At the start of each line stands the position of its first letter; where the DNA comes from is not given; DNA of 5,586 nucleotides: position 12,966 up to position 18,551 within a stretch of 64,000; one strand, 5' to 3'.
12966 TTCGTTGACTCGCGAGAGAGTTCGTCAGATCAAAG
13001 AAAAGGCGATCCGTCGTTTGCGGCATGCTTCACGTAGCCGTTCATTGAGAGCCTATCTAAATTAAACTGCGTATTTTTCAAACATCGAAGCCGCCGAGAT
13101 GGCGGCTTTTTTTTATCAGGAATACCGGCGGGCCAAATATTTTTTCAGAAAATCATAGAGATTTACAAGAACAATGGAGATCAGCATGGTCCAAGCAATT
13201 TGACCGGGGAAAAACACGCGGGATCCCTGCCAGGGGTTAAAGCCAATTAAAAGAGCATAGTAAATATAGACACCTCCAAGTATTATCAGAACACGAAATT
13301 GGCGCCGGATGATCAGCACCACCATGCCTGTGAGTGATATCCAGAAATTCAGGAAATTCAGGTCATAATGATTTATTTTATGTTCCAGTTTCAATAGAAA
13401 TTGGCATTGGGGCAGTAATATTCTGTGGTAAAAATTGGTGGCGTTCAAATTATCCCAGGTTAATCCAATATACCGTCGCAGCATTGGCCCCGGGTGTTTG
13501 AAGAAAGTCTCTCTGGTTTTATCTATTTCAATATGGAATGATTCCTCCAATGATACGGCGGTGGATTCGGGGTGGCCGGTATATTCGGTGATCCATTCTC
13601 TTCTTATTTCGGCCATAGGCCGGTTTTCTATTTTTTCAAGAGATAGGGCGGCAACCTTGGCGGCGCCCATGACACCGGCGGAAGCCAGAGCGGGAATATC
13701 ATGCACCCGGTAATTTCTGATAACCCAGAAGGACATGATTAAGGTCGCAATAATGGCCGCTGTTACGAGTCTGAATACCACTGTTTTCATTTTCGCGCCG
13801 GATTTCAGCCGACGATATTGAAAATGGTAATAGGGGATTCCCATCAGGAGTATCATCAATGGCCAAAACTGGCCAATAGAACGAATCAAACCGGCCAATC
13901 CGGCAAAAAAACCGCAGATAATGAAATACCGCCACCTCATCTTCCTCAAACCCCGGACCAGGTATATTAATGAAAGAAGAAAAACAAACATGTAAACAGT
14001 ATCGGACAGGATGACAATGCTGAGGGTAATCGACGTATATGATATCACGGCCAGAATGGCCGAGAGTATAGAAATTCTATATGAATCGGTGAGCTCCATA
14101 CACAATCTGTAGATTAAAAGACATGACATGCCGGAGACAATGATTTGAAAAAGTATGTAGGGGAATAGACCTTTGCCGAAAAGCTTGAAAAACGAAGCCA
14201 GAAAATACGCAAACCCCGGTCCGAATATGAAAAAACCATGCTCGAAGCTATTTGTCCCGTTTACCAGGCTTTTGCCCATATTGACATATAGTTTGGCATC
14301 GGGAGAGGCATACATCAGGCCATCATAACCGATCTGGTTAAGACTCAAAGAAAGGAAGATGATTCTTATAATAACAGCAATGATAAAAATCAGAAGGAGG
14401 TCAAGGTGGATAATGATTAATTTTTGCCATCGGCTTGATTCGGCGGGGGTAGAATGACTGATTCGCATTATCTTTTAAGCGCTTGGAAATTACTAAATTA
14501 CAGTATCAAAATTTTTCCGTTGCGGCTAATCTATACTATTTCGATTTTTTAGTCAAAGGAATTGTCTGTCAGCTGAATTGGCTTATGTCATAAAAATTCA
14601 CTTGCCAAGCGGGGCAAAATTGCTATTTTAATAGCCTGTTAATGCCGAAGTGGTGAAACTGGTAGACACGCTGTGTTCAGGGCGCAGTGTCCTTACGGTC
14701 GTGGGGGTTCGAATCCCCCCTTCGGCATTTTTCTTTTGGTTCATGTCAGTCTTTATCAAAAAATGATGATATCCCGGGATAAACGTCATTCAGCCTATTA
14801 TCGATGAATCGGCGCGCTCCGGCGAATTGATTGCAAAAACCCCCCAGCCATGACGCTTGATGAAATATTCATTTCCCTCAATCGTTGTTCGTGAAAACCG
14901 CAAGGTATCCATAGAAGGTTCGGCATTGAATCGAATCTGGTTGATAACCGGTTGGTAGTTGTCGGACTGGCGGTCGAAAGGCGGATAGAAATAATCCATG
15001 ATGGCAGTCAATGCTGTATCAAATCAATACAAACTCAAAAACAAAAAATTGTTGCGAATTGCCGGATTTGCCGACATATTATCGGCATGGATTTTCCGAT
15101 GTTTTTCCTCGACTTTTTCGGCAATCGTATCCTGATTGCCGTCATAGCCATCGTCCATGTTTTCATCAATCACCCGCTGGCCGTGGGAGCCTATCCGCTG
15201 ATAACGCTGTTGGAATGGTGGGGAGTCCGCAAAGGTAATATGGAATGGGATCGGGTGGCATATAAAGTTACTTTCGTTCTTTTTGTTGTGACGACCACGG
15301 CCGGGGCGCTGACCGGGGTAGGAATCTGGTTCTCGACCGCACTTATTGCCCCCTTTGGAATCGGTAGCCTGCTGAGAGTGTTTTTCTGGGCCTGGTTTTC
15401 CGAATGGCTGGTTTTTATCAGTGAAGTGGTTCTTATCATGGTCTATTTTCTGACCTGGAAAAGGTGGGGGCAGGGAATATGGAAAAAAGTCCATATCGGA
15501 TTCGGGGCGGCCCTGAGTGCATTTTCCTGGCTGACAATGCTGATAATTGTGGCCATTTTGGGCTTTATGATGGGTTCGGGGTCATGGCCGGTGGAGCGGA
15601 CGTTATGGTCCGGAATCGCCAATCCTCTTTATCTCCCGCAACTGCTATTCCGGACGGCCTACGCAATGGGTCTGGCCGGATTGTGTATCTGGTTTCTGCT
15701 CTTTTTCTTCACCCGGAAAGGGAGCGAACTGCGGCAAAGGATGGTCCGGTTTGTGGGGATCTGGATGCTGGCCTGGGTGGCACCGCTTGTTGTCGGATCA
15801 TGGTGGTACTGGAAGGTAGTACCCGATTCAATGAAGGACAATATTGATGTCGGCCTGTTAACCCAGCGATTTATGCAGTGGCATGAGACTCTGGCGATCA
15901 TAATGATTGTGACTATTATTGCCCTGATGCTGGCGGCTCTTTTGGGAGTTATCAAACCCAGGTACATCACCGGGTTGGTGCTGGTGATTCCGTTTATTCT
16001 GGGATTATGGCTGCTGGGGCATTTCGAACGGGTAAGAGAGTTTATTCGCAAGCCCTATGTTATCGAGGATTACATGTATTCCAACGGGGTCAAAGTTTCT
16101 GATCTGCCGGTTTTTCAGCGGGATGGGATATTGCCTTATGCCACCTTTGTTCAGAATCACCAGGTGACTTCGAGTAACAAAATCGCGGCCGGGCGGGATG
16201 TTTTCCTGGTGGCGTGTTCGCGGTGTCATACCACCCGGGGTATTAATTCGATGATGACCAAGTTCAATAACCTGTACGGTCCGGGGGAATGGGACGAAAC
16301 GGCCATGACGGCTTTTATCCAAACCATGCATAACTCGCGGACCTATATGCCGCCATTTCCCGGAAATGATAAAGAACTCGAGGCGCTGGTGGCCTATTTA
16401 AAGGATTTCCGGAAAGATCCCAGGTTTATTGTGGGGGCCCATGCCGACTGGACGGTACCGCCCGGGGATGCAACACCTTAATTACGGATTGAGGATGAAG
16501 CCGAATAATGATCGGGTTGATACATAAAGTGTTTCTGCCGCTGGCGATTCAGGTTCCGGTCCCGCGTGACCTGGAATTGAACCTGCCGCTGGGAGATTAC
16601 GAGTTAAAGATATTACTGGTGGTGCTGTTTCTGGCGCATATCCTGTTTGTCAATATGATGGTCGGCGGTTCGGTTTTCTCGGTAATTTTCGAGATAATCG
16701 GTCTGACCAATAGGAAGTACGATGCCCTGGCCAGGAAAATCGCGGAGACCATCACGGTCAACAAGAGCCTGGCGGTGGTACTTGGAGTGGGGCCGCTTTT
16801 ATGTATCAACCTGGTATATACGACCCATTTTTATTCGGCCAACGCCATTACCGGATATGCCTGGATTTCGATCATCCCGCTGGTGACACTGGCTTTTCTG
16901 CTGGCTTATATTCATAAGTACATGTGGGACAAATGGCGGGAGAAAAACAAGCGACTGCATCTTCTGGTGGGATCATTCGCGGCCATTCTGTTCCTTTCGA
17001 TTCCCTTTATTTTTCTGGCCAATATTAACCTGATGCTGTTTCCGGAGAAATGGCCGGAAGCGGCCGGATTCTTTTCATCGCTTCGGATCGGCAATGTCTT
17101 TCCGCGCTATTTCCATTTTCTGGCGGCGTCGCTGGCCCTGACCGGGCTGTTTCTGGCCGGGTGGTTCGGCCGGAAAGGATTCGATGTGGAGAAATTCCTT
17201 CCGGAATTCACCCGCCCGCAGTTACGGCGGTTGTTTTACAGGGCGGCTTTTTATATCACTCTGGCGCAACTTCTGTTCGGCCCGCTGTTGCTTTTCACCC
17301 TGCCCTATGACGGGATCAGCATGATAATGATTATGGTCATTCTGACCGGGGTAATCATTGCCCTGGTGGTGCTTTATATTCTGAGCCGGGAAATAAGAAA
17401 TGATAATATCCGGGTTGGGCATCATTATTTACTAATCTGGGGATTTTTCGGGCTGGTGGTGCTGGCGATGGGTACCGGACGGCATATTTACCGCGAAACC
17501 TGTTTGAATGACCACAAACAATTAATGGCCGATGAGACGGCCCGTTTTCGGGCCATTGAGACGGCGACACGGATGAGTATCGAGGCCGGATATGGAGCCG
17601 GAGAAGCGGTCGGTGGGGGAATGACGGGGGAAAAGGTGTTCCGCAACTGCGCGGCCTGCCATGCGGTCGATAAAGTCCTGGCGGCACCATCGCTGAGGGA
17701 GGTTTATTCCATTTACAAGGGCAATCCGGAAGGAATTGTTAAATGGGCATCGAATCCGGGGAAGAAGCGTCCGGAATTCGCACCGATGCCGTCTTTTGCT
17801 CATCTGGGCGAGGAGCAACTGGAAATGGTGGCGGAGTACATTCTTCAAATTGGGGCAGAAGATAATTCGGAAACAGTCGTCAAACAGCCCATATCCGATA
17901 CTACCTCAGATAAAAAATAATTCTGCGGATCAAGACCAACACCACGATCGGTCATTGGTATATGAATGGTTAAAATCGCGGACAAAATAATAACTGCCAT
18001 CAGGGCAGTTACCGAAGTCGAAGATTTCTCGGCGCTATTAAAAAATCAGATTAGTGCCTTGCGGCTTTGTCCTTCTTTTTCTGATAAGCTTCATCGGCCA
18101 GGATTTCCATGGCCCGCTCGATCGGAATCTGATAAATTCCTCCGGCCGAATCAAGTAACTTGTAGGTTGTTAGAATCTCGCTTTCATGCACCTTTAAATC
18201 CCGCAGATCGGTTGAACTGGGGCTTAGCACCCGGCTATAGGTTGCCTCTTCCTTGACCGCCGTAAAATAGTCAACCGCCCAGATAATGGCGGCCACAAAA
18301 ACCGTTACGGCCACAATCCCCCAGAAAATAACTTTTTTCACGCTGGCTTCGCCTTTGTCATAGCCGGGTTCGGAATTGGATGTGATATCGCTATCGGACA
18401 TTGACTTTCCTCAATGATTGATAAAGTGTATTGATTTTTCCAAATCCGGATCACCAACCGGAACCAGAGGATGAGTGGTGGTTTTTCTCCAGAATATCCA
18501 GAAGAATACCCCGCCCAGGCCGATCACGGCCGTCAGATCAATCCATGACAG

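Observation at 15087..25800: ACIII converging on cytochrome-c-fused bd-like genes instead of the usual caa3 oxidase genes: a candidate undescribed respiratory module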

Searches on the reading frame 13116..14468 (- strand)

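Call 16: search_protein_families(library=pfam, proteins=[window:13116-14468:-], max_evalue=0.001)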
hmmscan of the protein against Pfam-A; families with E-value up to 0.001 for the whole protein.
window:13116-14468:- (450 aa): 2 families
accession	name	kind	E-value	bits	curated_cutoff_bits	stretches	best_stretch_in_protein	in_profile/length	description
PF13231.12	PMT_2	-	3e-13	50.7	26.1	1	84-223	4-140/160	Dolichyl-phosphate-mannose-protein mannosyltransferase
PF02366.24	PMT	-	4e-05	23.7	22.7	1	102-249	83-232/245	Dolichyl-phosphate-mannose-protein mannosyltransferase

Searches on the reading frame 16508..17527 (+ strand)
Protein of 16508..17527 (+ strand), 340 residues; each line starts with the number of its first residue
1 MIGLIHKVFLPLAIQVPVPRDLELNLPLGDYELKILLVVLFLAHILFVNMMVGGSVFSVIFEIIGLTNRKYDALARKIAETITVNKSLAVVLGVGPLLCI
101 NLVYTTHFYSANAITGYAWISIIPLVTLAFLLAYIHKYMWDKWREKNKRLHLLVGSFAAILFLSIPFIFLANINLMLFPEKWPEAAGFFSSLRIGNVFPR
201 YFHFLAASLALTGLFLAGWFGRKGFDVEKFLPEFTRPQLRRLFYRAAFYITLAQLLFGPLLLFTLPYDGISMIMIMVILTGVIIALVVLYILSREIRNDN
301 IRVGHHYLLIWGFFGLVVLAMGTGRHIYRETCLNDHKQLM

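Call 72: search_solved_structures(query=A3, max_evalue=10, show_alignments=2)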
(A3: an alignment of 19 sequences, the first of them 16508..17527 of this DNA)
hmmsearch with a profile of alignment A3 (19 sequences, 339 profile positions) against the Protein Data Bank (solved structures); distinct sequences matched with E-value up to 10: 1.
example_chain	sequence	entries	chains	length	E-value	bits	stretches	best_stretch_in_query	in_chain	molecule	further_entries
9r1o_A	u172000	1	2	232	0.98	11.7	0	285-329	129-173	sc-apCC-6-DPH-NR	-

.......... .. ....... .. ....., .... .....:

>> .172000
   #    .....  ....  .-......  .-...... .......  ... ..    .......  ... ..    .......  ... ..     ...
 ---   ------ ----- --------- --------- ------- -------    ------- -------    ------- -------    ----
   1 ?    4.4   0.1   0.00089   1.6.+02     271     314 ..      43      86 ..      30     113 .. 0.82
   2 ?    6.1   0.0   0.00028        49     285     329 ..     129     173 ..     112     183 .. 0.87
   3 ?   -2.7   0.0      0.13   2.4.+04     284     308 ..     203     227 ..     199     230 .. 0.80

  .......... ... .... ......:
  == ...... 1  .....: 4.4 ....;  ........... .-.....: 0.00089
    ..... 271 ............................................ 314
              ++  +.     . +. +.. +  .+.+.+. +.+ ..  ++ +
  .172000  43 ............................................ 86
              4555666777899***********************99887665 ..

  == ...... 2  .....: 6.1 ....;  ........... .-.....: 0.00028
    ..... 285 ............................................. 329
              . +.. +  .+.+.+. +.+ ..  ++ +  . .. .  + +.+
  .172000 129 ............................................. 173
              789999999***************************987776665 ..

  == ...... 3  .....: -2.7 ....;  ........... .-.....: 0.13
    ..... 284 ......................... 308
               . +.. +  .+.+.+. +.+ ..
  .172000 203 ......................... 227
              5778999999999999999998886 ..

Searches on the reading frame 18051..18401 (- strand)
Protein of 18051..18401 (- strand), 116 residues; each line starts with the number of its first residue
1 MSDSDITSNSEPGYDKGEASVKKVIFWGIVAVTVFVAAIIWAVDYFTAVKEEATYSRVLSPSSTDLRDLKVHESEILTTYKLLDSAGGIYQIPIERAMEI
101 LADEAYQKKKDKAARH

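Call 66: search_solved_structures(query=window:18051-18401:-, max_evalue=10)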
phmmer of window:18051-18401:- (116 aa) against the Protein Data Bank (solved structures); distinct sequences matched with E-value up to 10: 1.
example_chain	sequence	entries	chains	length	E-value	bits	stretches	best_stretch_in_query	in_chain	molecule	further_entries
1wdv_A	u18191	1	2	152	0.33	14.6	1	69-95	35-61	hypothetical protein APE2540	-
